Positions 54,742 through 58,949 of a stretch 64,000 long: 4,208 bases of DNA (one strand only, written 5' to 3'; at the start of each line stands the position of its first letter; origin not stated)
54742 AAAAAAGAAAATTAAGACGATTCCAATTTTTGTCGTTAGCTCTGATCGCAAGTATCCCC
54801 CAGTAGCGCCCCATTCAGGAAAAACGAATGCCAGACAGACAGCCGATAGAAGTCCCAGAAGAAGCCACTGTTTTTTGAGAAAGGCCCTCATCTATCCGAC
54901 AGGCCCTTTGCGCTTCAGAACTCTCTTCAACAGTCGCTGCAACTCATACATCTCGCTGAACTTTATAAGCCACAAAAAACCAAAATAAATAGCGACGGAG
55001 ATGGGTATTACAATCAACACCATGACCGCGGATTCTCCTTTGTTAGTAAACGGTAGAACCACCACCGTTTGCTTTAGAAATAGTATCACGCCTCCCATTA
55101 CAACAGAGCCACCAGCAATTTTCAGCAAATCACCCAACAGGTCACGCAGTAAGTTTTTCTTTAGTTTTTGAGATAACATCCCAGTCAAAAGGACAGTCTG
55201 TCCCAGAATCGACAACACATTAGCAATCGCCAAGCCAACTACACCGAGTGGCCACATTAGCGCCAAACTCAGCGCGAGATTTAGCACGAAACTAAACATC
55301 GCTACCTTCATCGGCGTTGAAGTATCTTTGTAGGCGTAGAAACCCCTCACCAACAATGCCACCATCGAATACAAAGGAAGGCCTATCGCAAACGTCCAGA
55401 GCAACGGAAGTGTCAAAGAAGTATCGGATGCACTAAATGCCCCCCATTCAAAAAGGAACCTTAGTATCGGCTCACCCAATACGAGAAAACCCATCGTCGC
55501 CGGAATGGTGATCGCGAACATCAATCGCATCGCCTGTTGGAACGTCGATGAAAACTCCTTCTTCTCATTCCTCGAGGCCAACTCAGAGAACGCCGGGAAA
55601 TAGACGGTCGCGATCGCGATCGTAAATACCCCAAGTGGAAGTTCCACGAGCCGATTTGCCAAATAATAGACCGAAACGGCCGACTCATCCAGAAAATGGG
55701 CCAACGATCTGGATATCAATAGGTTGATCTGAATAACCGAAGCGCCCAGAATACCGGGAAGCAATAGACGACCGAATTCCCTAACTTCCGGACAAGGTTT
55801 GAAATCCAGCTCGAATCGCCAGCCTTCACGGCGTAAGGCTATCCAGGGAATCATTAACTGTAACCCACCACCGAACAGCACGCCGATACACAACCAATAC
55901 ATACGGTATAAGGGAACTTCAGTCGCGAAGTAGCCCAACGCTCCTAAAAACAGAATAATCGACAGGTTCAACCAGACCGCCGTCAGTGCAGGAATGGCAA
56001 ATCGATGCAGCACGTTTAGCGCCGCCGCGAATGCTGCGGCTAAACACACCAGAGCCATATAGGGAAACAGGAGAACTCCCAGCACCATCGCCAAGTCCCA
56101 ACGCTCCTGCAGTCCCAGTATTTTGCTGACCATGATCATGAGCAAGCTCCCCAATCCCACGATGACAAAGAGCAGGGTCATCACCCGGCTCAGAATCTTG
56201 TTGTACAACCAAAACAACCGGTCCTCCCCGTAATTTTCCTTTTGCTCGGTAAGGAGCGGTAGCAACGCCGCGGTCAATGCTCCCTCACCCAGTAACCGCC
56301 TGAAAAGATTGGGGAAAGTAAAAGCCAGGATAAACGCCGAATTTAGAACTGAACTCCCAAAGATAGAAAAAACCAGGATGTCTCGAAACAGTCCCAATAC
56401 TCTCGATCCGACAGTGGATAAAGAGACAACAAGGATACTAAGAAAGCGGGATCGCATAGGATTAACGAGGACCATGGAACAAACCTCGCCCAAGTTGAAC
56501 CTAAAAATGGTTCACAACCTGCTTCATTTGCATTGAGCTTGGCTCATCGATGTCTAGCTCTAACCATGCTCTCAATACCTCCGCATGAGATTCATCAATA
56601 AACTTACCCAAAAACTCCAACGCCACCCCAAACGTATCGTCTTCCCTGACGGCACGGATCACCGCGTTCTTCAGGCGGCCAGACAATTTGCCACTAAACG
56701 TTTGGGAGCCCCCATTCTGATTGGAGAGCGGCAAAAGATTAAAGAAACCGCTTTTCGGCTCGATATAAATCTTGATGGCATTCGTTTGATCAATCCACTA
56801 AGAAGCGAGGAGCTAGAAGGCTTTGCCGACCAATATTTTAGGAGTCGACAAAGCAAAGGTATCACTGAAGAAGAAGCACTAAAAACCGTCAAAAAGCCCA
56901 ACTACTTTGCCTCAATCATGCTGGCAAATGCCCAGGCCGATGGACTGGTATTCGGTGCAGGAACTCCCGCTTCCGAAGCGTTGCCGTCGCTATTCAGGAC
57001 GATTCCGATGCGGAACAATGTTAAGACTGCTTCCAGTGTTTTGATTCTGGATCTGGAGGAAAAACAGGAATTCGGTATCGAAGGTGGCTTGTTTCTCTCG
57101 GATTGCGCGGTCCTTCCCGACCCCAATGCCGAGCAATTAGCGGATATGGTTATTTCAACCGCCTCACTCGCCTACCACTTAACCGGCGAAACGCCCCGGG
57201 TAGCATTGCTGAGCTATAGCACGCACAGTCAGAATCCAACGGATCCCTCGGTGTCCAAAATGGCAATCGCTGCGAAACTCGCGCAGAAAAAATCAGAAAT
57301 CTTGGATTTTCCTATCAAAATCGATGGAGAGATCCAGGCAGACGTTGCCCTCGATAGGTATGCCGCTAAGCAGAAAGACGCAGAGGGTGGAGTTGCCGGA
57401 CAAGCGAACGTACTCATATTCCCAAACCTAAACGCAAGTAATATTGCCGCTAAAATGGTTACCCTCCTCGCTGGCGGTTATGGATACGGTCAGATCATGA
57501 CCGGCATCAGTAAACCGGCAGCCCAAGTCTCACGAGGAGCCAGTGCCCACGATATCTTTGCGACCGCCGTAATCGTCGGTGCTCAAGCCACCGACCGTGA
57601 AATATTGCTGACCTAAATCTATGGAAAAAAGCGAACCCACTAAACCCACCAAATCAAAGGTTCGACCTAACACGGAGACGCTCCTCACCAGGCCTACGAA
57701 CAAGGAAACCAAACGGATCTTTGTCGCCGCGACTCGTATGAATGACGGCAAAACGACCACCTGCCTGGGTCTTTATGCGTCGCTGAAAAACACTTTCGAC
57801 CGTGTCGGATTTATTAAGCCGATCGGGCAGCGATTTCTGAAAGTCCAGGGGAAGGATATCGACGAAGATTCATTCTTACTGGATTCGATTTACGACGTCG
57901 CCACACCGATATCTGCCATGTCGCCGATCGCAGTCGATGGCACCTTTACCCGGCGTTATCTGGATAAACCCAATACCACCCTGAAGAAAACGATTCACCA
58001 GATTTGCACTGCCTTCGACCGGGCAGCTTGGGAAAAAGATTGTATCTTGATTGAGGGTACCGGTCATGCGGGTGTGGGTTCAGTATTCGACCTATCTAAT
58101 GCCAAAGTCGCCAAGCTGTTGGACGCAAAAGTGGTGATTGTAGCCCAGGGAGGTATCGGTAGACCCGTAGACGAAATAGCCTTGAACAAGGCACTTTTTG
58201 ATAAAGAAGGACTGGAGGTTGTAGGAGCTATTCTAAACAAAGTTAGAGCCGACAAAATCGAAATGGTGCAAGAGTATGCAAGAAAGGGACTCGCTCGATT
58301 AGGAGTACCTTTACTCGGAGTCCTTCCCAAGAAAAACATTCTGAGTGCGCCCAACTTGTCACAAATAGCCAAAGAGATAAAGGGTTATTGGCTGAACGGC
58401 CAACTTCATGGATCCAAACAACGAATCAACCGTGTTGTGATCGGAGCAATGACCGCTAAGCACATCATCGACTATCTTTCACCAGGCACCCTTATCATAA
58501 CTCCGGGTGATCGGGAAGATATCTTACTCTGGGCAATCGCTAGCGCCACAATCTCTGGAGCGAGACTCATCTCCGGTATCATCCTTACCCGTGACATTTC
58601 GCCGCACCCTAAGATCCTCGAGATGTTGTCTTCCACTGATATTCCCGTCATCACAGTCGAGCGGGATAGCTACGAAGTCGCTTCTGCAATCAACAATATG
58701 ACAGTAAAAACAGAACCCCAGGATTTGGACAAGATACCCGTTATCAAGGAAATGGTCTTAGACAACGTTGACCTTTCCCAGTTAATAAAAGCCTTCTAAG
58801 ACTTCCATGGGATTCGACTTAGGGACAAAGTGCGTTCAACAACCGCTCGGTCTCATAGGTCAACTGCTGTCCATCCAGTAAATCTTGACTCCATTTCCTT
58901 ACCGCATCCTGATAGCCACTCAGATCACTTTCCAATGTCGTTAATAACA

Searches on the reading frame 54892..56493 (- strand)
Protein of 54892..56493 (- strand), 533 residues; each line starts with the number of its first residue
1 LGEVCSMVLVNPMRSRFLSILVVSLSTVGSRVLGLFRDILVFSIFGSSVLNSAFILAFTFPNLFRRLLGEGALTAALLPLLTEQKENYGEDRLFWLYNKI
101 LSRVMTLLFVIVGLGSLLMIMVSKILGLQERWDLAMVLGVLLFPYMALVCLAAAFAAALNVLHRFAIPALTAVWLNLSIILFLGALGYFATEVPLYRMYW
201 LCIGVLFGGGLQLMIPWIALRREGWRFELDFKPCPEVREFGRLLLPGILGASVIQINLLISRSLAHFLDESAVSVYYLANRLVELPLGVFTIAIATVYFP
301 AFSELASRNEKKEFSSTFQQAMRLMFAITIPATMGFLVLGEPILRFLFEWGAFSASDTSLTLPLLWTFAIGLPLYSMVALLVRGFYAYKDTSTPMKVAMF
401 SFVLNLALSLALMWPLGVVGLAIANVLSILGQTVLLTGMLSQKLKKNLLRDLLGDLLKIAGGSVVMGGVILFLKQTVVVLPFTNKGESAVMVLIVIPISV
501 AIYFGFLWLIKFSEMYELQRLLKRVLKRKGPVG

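Call 20: search_protein_families(library=pfam, proteins=[window:54892-56493:-], max_evalue=0.0001)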
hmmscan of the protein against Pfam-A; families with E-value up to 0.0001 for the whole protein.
window:54892-56493:- (533 aa): 3 families
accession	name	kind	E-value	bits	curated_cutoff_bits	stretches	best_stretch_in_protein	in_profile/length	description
PF03023.19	MurJ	-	3e-102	343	27.4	1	43-476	3-435/451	Lipid II flippase MurJ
PF13440.11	Polysacc_synt_3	-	2.2e-11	44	23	1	198-348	139-284/293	Polysaccharide biosynthesis protein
PF01554.23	MatE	-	7.4e-07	29.4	24.9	1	258-409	14-159/161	MatE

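Call 61: find_homologous_proteins(query=window:54892-56493:-, max_evalue=1e-30)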
Query window:54892-56493:- (533 aa): 4318 proteins with E <= 1e-30 among 8000 candidates; the best 120 are listed.
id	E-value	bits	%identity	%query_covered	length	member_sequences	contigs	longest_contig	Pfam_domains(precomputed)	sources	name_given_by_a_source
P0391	0.0e+0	1099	99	99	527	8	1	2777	PF13440.12,PF03023.20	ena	-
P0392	0.0e+0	1012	92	97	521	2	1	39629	PF13440.12,PF03023.20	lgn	-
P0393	2.2e-267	906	80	99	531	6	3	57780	PF01554.24,PF13440.12,PF03023.20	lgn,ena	-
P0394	1.2e-261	887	81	97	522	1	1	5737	PF01554.24,PF13440.12,PF03023.20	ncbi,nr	ncbi:MAG: murein biosynthesis integral membrane protein MurJ [Verrucomicrobia bacterium]|nr:murein b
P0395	4.8e-261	885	79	97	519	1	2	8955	PF01554.24,PF13440.12,PF03023.20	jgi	jgi:putative peptidoglycan lipid II flippase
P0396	4.6e-259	879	79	99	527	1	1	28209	PF01554.24,PF13440.12,PF03023.20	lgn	-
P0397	9.1e-256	868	78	97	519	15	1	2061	PF01554.24,PF13440.12,PF03023.20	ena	-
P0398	1.9e-252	857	77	97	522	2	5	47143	PF13440.12,PF03023.20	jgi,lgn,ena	jgi:putative peptidoglycan lipid II flippase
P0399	5.6e-252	855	78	97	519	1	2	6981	PF01554.24,PF13440.12,PF03023.20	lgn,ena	-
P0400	7.4e-249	845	76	97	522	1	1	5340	PF01554.24,PF13440.12,PF03023.20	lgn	-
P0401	1.6e-248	844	76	98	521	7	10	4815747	PF01554.24,PF13440.12,PF03023.20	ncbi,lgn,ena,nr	ncbi:murein biosynthesis integral membrane protein MurJ [Opitutia bacterium ISCC 51]|nr:murein biosy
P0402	3.6e-248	843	77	97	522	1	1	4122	PF03023.20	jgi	jgi:putative peptidoglycan lipid II flippase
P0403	1.4e-247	841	76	97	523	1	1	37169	PF01554.24,PF13440.12,PF03023.20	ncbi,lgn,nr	ncbi:MAG: murein biosynthesis integral membrane protein MurJ [Verrucomicrobiae bacterium]|nr:murein 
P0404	8.3e-246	835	76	97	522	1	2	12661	PF01554.24,PF13440.12,PF03023.20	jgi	jgi:putative peptidoglycan lipid II flippase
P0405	2.5e-245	833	76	97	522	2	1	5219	PF13440.12,PF03023.20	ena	-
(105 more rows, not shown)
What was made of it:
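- On T9SS C-terminal sorting domain (TIGR04183): MurJ places the window in Verrucomicrobiota, class Opitutia (76% to 'Opitutia bacterium ISCC 51', call 61).
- Closest known: T9SS C-terminal sorting domain. Different: The host is a verrucomicrobium (call 61), a phylum outside the one where T9SS operates (background knowledge).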

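Call 73: find_encoding_contigs(protein=P0392, flank=10000, max_places=2)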
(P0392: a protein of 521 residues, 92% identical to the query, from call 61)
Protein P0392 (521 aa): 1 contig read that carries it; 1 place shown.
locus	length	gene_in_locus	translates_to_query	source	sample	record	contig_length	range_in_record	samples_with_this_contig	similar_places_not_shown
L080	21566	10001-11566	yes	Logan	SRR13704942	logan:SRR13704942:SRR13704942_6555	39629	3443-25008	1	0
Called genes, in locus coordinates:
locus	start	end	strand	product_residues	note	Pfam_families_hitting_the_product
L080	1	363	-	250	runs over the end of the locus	PF04337:DUF480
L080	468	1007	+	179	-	PF04286:DUF445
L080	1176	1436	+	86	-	-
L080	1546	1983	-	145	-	-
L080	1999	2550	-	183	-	PF04306:DUF456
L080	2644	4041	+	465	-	PF05787:PhoX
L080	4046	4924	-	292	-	PF00348:polyprenyl_synt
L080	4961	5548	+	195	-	PF13197:DUF4013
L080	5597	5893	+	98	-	PF09723:Zn_ribbon_8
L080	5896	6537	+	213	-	-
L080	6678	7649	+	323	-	-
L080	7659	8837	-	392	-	PF01656:CbiA (weak), PF13500:AAA_26, PF07085:DRTGG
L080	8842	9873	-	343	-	PF01515:PTA_PTB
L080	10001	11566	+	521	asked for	PF03023:MurJ, PF13440:Polysacc_synt_3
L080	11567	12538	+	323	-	PF13593:SBF_like, PF01758:SBF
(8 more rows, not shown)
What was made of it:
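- Synteny is conserved (call 73).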

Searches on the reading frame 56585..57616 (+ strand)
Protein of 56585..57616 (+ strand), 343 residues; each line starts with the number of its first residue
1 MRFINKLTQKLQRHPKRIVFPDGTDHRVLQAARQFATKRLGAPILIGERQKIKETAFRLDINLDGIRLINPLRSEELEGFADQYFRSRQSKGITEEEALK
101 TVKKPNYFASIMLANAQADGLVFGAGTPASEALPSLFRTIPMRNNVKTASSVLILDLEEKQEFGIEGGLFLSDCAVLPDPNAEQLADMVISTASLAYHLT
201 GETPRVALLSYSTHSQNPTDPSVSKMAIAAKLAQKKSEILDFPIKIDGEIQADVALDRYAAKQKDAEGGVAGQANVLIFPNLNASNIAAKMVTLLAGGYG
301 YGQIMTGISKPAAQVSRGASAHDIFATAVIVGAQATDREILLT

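Call 20: search_protein_families(library=pfam, proteins=[window:56585-57616:+], max_evalue=0.0001)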
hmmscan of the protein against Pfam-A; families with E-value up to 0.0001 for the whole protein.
window:56585-57616:+ (343 aa): 1 family
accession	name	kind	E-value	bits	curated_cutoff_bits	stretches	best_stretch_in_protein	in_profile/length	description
PF01515.24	PTA_PTB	-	1.1e-88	298.2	24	1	3-330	2-317/319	Phosphate acetyl/butaryl transferase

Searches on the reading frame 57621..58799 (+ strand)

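Call 20: search_protein_families(library=pfam, proteins=[window:57621-58799:+], max_evalue=0.0001)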
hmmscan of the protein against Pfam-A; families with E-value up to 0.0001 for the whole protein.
window:57621-58799:+ (392 aa): 3 families
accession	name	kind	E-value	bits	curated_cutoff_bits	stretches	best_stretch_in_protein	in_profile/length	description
PF13500.12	AAA_26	-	1.8e-28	100.2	27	1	31-244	1-197/198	AAA domain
PF07085.17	DRTGG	-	1.8e-27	95.7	25.2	1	248-360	1-105/105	DRTGG domain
PF01656.29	CbiA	-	9.6e-08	32.5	25.4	1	33-241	1-115/125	CobQ/CobB/MinD/ParA nucleotide binding domain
